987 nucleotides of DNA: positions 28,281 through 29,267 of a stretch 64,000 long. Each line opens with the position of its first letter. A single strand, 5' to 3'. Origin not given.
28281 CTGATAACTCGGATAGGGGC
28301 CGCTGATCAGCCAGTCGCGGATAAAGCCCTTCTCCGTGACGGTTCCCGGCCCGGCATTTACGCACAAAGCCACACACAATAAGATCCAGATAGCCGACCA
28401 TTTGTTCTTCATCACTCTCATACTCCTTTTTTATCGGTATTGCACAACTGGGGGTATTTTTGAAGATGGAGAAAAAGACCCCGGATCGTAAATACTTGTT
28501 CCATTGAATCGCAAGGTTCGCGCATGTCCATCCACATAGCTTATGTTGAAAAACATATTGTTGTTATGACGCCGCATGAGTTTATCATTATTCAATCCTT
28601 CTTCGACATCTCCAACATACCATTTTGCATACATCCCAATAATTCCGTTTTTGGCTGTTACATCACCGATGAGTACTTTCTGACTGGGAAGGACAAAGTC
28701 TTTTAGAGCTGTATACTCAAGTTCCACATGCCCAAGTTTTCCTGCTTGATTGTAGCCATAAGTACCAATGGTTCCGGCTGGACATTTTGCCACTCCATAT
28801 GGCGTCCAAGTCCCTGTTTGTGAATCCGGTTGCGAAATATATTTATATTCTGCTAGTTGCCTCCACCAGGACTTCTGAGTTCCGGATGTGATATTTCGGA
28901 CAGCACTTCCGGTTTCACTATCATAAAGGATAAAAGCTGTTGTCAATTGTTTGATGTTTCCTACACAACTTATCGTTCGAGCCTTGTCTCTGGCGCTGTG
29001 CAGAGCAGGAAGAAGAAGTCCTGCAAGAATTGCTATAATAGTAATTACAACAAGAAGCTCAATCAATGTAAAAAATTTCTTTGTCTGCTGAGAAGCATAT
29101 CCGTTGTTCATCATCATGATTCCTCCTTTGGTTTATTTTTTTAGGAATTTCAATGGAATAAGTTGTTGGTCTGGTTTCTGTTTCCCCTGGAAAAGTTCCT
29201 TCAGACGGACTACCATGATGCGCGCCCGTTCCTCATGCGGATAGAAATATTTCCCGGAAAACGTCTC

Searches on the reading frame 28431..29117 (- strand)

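Call 60: search_protein_families(library=pfam, proteins=[window:28431-29117:-], max_evalue=0.001)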
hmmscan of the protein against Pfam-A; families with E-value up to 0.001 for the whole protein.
window:28431-29117:- (228 aa): 1 family
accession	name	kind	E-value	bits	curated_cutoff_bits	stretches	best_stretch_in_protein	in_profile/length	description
PF07963.17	N_methyl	-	0.00064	19.6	21.2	1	16-36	7-27/27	Prokaryotic N-terminal methylation motif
